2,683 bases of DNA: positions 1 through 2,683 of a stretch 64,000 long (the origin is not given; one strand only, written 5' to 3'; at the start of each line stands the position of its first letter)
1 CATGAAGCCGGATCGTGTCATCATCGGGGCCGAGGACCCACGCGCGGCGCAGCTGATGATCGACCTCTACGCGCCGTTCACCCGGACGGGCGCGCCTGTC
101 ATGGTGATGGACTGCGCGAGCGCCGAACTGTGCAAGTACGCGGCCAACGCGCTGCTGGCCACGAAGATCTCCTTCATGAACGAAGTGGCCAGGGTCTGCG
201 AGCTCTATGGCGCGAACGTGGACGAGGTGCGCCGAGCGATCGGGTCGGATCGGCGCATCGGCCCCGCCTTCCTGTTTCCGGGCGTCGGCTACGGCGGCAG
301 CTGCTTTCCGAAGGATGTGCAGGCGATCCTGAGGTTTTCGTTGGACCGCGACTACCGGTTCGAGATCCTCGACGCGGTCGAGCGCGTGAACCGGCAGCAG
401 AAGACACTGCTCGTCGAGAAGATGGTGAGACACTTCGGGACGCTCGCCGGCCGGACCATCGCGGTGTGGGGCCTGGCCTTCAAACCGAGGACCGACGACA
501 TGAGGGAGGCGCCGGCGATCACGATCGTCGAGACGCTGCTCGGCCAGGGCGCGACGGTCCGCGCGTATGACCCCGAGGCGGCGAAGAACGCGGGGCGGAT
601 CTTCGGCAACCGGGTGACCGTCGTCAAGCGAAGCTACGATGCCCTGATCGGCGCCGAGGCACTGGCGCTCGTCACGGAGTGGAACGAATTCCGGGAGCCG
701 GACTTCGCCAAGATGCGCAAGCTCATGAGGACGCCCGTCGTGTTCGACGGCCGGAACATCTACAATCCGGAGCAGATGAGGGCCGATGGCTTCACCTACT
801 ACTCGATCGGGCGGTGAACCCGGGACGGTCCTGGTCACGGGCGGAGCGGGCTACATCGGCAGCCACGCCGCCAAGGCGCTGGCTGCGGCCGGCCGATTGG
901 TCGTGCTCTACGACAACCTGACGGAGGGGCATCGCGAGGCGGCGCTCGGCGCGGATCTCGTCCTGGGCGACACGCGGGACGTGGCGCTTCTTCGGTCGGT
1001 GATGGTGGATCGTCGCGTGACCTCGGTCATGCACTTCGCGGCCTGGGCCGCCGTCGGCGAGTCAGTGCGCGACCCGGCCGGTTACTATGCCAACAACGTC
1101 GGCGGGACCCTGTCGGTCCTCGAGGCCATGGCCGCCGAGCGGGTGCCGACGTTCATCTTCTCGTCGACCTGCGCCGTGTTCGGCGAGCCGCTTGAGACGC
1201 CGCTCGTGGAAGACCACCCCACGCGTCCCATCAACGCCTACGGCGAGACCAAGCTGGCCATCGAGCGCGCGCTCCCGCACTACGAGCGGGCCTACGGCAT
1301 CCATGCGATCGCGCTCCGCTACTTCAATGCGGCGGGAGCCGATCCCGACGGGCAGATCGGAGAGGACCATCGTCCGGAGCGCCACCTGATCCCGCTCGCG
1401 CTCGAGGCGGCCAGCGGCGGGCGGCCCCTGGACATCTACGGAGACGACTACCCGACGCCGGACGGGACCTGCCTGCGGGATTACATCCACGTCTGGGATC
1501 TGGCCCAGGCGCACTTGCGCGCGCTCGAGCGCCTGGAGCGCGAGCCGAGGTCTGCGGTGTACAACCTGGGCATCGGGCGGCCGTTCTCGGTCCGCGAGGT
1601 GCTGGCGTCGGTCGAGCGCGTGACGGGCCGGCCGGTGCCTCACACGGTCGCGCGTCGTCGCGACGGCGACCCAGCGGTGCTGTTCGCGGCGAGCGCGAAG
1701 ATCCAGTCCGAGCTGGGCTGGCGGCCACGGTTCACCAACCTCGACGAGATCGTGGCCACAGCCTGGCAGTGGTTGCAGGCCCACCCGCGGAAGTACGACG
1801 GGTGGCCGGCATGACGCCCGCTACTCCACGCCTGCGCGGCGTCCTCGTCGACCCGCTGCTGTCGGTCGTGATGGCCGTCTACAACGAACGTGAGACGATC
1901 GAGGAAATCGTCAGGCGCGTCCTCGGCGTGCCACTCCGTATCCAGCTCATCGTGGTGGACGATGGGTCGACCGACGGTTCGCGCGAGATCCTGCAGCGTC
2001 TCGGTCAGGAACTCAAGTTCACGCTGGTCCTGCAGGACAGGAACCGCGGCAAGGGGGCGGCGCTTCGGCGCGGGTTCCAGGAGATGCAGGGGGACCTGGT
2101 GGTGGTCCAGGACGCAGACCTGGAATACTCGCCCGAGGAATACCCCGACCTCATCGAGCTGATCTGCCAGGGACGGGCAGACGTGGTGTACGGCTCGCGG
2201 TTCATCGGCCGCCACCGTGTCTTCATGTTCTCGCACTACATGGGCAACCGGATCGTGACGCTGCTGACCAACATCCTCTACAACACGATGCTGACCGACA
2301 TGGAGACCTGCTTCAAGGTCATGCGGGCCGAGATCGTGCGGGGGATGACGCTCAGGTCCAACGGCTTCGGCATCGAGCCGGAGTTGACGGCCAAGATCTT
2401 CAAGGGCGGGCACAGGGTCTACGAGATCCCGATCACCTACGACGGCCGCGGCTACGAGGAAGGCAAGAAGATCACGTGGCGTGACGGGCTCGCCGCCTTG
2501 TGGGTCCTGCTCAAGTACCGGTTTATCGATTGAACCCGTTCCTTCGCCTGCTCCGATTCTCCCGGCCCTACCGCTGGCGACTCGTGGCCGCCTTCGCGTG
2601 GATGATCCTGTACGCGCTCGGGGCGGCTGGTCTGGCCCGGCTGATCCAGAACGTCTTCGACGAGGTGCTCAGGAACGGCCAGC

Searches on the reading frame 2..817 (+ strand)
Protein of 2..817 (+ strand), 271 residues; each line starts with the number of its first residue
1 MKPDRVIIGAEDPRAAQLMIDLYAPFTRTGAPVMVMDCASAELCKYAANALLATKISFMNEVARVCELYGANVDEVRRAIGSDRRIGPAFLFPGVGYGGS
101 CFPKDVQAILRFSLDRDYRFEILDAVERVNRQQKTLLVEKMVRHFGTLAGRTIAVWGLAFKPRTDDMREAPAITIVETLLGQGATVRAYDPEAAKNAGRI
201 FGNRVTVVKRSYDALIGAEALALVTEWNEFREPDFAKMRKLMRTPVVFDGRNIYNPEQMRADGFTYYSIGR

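Call 50: search_protein_families(library=pfam, proteins=[window:2-817:+], max_evalue=0.0001)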
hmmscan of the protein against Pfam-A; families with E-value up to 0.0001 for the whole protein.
window:2-817:+ (271 aa): 2 families
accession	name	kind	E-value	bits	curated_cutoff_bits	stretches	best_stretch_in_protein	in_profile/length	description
PF00984.24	UDPG_MGDP_dh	-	3.9e-35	120.3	25.4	1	40-131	2-93/94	UDP-glucose/GDP-mannose dehydrogenase family, central domain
PF03720.21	UDPG_MGDP_dh_C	-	1.3e-33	115.9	30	1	154-256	1-103/103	UDP-glucose/GDP-mannose dehydrogenase family, UDP binding domain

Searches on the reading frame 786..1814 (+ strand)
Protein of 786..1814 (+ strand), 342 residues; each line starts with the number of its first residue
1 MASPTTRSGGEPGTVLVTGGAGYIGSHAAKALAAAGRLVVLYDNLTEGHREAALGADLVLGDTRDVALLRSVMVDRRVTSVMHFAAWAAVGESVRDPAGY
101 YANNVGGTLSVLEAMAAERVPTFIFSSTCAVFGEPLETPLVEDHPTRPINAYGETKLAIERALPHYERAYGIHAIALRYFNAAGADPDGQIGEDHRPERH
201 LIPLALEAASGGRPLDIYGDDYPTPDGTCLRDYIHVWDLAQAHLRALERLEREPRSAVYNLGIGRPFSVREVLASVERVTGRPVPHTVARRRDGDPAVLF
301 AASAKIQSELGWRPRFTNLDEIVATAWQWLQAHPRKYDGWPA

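Call 50: search_protein_families(library=pfam, proteins=[window:786-1814:+], max_evalue=0.0001)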
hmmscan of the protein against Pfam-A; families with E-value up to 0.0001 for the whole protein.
window:786-1814:+ (342 aa): 6 families
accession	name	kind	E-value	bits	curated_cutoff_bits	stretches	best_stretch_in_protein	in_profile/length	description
PF01370.27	Epimerase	-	6.7e-55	186.5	20.9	1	15-262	1-240/240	NAD dependent epimerase/dehydratase family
PF16363.11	GDP_Man_Dehyd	-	1.2e-45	156.8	27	1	16-323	1-329/332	GDP-mannose 4,6 dehydratase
PF04321.23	RmlD_sub_bind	-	1.1e-14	54.7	27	1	14-169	2-142/287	RmlD substrate binding domain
PF02719.21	Polysacc_synt_2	-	5.5e-12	45.9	20.2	1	15-184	1-173/293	Polysaccharide biosynthesis protein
PF01073.25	3Beta_HSD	-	2.8e-10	40.1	22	1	16-155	1-149/280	3-beta hydroxysteroid dehydrogenase/isomerase family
PF13460.12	NAD_binding_10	-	2.1e-05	24.9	27.2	1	19-162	1-130/184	NAD(P)H-binding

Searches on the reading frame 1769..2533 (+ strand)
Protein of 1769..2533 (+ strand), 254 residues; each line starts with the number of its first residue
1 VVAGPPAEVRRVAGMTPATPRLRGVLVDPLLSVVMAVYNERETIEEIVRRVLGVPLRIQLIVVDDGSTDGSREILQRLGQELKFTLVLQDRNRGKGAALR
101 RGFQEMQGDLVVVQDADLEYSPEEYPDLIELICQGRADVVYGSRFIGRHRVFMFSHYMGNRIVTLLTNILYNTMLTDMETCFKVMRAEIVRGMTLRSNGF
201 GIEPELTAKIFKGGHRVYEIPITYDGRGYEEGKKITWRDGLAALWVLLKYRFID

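Call 50: search_protein_families(library=pfam, proteins=[window:1769-2533:+], max_evalue=0.0001)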
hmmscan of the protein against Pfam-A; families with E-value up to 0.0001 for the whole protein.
window:1769-2533:+ (254 aa): 3 families
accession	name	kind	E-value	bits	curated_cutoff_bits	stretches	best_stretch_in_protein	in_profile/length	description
PF00535.33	Glycos_transf_2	-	1.2e-33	116.9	23.3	1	32-190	1-164/168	Glycosyl transferase family 2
PF10111.15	Glyco_tranf_2_2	-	2.4e-06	27.7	27.3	1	32-132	1-106/276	Glycosyltransferase like family 2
PF13641.12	Glyco_tranf_2_3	-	6e-06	26.9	27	1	31-124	3-103/230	Glycosyltransferase like family 2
